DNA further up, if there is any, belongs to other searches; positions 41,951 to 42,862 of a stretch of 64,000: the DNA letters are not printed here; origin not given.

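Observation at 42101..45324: NikR locus: TonB-dependent receptor and a small HX4DH membrane protein diverge from a spacer carrying a near-perfect NikR operator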

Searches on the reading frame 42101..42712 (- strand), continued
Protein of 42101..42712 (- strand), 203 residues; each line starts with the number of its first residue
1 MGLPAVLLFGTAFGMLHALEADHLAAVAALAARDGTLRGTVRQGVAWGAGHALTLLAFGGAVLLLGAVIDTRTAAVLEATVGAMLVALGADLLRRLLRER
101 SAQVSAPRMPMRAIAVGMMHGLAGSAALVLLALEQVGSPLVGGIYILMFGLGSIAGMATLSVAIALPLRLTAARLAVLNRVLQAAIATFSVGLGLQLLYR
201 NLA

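Call 75: list_cluster_members(proteins=[P0035, P0076, P0018, window:42101-42712:-])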
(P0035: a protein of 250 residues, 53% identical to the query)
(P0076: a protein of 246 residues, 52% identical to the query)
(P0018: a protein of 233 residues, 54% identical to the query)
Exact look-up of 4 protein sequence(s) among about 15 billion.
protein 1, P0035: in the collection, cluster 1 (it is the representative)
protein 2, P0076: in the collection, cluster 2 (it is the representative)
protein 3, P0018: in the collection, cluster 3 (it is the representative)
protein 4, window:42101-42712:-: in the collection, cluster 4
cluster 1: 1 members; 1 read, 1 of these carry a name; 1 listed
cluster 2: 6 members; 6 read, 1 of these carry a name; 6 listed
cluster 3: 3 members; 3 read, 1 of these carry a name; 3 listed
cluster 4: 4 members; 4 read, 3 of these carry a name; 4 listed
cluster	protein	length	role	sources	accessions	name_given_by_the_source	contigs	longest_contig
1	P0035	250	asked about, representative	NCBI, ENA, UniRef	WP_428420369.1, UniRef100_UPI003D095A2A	urease accessory protein [Methylibium sp.] | urease accessory protein n=1 Tax=Methylibium sp. TaxID=2067992 RepID=UPI003D095A2A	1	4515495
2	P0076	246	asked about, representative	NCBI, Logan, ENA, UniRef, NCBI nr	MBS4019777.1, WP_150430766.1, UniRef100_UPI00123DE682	MAG: hypothetical protein KGZ68_16260 [Dechloromonas sp.] | urease accessory protein n=1 Tax=Dechloromonas sp. CZR5 TaxID=2608630 RepID=UPI00123DE682 | urease accessory protein [Dechloromonas sp. CZR5]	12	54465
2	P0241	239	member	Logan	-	-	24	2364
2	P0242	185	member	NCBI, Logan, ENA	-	-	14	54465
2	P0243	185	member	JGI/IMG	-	-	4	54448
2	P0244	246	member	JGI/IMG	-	-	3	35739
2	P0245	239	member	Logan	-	-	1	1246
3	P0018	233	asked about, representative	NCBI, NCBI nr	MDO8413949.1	MAG: sulfite exporter TauE/SafE family protein [Gallionellaceae bacterium] | sulfite exporter TauE/SafE family protein [Gallionellaceae bacterium]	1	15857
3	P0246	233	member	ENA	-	-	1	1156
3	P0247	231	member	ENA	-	-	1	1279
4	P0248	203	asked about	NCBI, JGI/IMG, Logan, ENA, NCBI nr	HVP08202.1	MAG TPA: urease accessory protein [Burkholderiales bacterium] | hypothetical protein | urease accessory protein [Burkholderiales bacterium]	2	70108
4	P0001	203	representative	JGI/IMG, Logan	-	hypothetical protein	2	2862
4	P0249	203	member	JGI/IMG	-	hypothetical protein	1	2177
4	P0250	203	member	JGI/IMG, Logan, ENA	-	-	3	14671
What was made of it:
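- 42101..42712 (-): UreH-like (NicO-superfamily) six-helix inner-membrane permease, 203 aa. HALEADH at aa 17-23; no His-rich loop. The exact sequence is NCBI HVP08202.1, 'urease accessory protein' (call 75).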

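Call 89: search_protein_representatives(alignment_id=A1)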
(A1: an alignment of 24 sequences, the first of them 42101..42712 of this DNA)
Query: 24 sequences, 233 profile positions. Proteins with E-value up to 0.001 (for the whole library): 5926; up to 1e-10: 3389; up to 1e-30: 803. The best 150 are listed.
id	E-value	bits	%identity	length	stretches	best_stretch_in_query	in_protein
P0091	1.0e-96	339.1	-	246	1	1-232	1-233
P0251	9.7e-96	335.9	-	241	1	2-231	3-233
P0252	3.3e-82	291.6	-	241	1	1-230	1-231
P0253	2.3e-80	285.6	-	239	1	4-229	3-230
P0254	5.0e-80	284.5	-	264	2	1-124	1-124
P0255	1.9e-79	282.6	-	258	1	1-231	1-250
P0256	2.5e-79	282.2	-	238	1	5-230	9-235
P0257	6.6e-77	274.2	-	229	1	4-228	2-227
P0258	1.2e-76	273.4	-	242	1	3-230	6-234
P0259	2.9e-74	265.6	-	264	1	2-230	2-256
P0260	1.0e-73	263.8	-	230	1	1-228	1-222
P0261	1.1e-73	263.7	-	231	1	4-230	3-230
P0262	1.9e-73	262.9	-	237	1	3-231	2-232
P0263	4.9e-72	258.3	-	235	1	4-231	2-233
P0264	4.9e-71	255.0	-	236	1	1-228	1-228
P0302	1.4e-59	217.6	-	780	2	2-229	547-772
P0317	6.8e-58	212.0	-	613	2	5-226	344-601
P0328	9.5e-57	208.3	-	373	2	2-230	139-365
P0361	2.7e-53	197.0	-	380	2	4-229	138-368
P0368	2.3e-52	194.0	-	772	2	5-226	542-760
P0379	2.9e-51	190.3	-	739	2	4-229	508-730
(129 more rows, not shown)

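Call 90: search_protein_families(library=pfam, proteins=[P0302, P0317, P0328, P0361, P0379, P0368], max_evalue=0.001)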
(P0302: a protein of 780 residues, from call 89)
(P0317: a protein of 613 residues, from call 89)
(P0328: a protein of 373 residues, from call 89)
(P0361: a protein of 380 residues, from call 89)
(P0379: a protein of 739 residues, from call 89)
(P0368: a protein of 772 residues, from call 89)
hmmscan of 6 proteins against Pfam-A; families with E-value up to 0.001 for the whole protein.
P0302 (780 aa): 2 families
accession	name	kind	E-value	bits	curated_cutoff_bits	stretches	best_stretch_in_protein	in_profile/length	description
PF03824.22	NicO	-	4.1e-20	72.7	27.7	1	255-502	6-265/287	High-affinity nickel-transport protein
PF13386.12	DsbD_2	-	6e-07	30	24.9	1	420-501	116-195/199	Cytochrome C biogenesis protein transmembrane region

P0317 (613 aa): 3 families
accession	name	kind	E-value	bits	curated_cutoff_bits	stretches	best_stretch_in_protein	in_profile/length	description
PF03824.22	NicO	-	5e-25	88.9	27.7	2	68-322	6-282/287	High-affinity nickel-transport protein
PF13386.12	DsbD_2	-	1.6e-07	31.9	24.9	2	224-289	117-182/199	Cytochrome C biogenesis protein transmembrane region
PF11139.14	SfLAP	-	1.5e-05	25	35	1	86-282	15-171/213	Sap, sulfolipid-1-addressing protein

P0328 (373 aa): 2 families
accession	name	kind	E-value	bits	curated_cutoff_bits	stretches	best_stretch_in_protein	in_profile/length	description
PF03824.22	NicO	-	2.7e-10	40.5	27.7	2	16-123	176-284/287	High-affinity nickel-transport protein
PF13386.12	DsbD_2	-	4.8e-10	40.1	24.9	1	21-100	116-189/199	Cytochrome C biogenesis protein transmembrane region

P0361 (380 aa): 2 families
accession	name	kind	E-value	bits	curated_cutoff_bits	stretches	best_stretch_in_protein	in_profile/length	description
PF03824.22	NicO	-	2.7e-11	43.8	27.7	2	6-104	177-273/287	High-affinity nickel-transport protein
PF13386.12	DsbD_2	-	1.1e-10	42.2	24.9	1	11-81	117-187/199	Cytochrome C biogenesis protein transmembrane region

P0379 (739 aa): 2 families
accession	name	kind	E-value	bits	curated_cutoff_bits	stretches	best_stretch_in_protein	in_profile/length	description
PF03824.22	NicO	-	1.5e-09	38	27.7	1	368-474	160-271/287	High-affinity nickel-transport protein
PF13386.12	DsbD_2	-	6.6e-07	29.8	24.9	1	290-452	34-182/199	Cytochrome C biogenesis protein transmembrane region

P0368 (772 aa): 2 families
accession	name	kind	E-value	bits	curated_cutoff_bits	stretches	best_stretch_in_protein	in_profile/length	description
PF03824.22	NicO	-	3.6e-23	82.8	27.7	2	269-519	6-281/287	High-affinity nickel-transport protein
PF13386.12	DsbD_2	-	0.00063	20.1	24.9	0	422-487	117-182/199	Cytochrome C biogenesis protein transmembrane region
